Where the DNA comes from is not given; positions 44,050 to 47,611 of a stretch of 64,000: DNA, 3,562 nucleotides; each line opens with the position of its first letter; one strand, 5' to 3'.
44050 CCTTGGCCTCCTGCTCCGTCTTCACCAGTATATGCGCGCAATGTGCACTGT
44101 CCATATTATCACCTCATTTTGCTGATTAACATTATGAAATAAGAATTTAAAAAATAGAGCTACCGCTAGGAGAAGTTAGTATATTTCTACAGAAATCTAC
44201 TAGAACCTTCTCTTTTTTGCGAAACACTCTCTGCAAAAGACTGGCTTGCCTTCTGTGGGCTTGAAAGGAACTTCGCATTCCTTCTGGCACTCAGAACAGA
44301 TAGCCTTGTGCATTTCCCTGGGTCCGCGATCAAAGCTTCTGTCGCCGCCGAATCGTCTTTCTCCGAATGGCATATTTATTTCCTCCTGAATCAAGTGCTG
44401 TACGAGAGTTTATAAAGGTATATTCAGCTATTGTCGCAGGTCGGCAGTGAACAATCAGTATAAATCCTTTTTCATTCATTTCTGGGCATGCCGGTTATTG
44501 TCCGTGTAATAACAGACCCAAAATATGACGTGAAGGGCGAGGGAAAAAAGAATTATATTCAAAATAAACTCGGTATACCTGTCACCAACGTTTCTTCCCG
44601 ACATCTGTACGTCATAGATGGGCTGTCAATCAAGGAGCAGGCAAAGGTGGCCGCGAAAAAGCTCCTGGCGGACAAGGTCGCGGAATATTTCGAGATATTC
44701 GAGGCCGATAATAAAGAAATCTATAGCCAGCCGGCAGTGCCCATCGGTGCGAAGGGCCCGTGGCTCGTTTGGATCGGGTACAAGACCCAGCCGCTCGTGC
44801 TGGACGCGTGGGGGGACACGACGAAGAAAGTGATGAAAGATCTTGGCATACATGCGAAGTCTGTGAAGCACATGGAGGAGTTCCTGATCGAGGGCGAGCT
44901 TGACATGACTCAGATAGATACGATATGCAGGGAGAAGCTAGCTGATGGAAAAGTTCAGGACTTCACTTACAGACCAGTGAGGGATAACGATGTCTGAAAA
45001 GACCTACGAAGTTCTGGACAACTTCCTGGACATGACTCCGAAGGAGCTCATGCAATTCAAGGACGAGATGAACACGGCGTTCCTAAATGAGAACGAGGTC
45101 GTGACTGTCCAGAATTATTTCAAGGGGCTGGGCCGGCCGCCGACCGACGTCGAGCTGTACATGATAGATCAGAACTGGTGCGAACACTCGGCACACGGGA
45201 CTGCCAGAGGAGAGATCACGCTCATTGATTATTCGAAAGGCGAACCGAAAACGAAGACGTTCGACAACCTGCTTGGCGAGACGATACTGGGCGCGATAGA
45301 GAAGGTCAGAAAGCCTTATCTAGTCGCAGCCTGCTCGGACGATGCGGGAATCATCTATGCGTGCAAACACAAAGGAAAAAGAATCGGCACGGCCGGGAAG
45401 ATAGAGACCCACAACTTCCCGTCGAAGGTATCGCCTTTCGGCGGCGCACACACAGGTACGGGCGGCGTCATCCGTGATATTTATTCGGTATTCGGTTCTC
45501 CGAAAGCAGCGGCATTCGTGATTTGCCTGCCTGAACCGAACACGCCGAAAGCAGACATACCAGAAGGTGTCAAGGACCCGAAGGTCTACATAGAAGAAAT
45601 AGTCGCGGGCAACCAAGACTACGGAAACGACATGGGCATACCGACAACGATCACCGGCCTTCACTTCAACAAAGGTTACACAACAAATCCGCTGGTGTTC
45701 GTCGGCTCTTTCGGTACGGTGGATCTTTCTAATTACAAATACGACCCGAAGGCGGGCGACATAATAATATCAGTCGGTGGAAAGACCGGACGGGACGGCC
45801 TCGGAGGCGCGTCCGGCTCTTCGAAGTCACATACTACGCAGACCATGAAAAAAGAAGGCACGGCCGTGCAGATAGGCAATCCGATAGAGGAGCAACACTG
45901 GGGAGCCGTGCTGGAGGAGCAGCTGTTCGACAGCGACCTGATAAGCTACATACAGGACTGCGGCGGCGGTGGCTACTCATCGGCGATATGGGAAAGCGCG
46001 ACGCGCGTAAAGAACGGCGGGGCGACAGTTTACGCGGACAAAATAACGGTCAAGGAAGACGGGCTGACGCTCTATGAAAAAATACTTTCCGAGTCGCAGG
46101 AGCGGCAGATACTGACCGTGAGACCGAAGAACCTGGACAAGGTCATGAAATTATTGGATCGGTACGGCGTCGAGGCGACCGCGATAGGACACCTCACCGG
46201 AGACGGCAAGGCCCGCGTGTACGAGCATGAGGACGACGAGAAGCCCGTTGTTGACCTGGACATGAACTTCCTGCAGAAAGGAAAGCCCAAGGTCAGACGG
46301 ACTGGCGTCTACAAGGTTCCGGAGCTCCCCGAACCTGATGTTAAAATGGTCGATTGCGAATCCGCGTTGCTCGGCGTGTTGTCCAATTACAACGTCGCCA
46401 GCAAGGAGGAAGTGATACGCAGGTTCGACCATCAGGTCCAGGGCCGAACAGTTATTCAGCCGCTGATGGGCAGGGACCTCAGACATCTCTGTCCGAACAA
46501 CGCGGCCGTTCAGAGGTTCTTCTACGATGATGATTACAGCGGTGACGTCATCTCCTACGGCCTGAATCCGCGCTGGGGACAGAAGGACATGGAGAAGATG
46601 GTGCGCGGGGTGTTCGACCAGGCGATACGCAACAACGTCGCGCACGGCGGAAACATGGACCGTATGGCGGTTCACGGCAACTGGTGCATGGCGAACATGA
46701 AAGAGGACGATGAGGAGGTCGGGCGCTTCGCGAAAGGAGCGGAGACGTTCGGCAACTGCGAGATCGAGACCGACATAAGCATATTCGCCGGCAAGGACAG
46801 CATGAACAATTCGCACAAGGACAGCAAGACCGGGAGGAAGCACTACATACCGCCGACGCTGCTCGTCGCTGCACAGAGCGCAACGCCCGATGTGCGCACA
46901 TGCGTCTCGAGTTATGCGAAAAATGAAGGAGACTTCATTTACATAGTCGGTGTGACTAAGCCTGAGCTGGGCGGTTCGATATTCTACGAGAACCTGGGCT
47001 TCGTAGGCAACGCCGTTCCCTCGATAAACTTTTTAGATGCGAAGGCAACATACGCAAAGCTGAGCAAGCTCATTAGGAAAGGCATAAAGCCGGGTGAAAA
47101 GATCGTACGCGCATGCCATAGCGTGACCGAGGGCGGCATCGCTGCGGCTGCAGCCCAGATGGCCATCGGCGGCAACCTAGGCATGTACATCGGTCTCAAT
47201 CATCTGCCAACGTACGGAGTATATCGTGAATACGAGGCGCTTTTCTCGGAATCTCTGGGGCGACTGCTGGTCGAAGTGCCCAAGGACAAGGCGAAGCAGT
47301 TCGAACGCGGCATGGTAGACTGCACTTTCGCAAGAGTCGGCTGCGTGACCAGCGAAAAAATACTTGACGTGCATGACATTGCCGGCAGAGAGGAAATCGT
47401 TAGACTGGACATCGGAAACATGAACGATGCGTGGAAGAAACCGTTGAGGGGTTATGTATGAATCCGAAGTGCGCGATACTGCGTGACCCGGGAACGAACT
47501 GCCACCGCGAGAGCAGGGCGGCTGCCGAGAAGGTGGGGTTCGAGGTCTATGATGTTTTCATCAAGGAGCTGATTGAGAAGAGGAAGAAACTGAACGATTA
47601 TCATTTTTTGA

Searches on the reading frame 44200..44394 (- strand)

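Call 44: search_protein_families(library=ncbifam, proteins=[window:44200-44394:-], max_evalue=0.00001)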
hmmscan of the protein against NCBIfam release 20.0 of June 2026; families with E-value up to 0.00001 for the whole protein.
window:44200-44394:- (64 aa): 1 family
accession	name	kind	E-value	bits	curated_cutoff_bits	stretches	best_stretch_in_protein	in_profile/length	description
TIGR04272.1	cxxc_cxxc_Mbark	domain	7.5e-19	67.2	36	1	26-62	1-37/37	CxxC-x17-CxxC domain-containing protein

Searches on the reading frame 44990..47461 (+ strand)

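Call 44: search_protein_families(library=ncbifam, proteins=[window:44990-47461:+], max_evalue=0.00001)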
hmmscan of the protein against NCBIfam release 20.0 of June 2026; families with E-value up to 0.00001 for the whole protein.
window:44990-47461:+ (823 aa): 7 families
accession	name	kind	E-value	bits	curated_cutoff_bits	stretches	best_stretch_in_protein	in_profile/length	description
TIGR01736.1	FGAM_synth_II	equivalog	1.1e-125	420.7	525.75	1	34-821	3-716/718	phosphoribosylformylglycinamidine synthase subunit PurL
NF002290.1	PRK01213.1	equivalog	1.9e-118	396.6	648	1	44-820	10-720/723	phosphoribosylformylglycinamidine synthase subunit PurL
NF003672.0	PRK05297.1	equivalog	3.1e-81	273.4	783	1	17-817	166-984/1290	phosphoribosylformylglycinamidine synthase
TIGR01857.1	FGAM-synthase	equivalog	6.2e-75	252.6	1057.05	2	137-817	317-940/1239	phosphoribosylformylglycinamidine synthase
TIGR01735.1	FGAM_synt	equivalog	3.6e-69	233.4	1123.05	1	14-815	163-998/1307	phosphoribosylformylglycinamidine synthase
NF010690.0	PRK14090.1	equivalog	1.1e-40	139.6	1047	1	134-629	63-497/601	phosphoribosylformylglycinamidine synthase subunit PurL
TIGR01739.1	tegu_FGAM_synt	hypoth_equivalog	1e-12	46.9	716.1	1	608-816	678-880/1206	herpesvirus tegument protein/v-FGAM-synthase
